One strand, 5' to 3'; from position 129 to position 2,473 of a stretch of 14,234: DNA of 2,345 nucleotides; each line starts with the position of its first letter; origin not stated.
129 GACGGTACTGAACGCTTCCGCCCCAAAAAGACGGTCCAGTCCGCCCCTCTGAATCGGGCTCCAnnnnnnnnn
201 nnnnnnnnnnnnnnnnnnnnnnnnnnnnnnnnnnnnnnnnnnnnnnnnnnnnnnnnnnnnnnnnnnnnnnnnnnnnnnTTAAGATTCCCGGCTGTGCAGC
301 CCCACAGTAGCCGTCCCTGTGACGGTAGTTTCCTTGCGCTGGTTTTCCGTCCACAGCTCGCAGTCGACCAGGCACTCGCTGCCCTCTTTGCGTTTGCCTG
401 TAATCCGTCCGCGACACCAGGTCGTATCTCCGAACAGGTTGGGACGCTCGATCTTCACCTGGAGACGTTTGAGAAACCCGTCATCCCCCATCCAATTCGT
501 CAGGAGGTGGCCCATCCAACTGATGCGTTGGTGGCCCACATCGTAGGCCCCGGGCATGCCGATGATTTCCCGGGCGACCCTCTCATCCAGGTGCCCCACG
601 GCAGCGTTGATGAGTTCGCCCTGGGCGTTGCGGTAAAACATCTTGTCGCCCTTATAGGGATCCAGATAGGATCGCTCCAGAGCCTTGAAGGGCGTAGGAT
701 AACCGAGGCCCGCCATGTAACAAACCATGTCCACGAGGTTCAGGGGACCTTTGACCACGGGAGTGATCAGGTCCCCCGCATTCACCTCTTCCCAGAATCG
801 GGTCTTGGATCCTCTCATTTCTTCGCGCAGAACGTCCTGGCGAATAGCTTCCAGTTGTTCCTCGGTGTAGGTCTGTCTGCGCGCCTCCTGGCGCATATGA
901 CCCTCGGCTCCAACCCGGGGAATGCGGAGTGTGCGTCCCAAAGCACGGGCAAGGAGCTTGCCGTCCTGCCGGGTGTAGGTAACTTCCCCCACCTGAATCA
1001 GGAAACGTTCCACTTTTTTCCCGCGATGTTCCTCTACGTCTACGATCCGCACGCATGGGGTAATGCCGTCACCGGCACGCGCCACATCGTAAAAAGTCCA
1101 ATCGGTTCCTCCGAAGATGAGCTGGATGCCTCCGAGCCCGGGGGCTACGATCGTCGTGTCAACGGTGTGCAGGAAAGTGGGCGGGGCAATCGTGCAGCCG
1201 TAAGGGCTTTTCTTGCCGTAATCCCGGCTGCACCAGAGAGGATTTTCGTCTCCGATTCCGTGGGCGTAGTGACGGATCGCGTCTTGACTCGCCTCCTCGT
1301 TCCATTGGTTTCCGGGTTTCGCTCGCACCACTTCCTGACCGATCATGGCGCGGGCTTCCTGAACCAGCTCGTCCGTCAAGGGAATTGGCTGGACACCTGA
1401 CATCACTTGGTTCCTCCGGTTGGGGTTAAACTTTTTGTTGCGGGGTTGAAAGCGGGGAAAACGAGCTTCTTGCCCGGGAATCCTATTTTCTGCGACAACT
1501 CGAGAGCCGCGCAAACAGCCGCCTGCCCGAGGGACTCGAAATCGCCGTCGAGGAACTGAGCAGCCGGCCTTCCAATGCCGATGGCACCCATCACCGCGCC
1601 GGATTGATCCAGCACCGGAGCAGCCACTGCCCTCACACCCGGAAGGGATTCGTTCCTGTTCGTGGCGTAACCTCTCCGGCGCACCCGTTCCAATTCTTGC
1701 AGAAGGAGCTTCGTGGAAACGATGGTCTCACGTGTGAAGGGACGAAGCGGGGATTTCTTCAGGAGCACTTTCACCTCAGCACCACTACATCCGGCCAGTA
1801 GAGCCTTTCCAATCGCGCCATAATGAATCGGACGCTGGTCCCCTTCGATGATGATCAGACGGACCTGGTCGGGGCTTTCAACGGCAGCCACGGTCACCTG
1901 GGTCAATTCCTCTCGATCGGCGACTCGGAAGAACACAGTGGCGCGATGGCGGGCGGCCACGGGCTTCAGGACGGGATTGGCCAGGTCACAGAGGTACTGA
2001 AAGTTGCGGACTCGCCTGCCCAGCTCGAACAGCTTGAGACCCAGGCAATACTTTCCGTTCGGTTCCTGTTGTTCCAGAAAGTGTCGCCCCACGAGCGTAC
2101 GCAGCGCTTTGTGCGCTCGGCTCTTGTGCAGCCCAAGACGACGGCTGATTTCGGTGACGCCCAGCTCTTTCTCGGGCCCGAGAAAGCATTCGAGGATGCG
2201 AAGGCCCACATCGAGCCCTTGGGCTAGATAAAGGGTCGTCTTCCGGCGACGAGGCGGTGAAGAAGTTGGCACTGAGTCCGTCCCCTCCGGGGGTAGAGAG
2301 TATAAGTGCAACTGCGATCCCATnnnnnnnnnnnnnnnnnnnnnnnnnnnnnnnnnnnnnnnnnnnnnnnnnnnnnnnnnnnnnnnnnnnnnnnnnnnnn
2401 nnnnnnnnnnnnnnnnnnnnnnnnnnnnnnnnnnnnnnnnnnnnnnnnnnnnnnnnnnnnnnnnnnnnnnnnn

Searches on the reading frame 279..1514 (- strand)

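Call 18: search_protein_families(library=pfam, proteins=[window:279-1514:-], max_evalue=0.01)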
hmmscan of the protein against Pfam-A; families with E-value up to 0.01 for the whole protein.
window:279-1514:- (411 aa): 2 families
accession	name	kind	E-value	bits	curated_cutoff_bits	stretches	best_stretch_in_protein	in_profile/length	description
PF13452.11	FAS1_DH_region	-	4e-16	59.8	22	1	70-189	9-130/132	FAS1-like, dehydratase domain region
PF01575.25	MaoC_dehydratas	-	0.0034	17.4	27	0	72-168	15-112/123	MaoC like domain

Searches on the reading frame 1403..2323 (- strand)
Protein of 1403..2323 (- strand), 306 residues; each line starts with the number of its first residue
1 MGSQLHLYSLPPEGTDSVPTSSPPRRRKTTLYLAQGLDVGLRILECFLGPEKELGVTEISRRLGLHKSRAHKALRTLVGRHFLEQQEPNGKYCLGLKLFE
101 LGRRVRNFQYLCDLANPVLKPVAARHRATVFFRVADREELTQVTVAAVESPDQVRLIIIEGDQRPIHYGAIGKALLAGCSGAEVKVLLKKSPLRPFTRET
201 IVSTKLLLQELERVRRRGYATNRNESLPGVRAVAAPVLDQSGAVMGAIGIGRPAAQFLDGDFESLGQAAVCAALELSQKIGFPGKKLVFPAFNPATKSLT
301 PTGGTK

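Call 18: search_protein_families(library=pfam, proteins=[window:1403-2323:-], max_evalue=0.01)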
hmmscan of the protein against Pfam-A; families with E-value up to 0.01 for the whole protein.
window:1403-2323:- (306 aa): 4 families
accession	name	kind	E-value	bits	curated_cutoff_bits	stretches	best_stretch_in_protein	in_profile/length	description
PF01614.24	IclR_C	-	5.5e-31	107.9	24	1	111-277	9-173/174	Bacterial transcriptional regulator IclR C-terminal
PF09339.16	HTH_IclR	-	1.7e-13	50.6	22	1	37-86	2-51/52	IclR helix-turn-helix domain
PF12802.13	MarR_2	-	0.0023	18.5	27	1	53-87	19-54/61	MarR family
PF01978.25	TrmB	-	0.0068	16.7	25.6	0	52-89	21-58/68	Sugar-specific transcriptional regulator TrmB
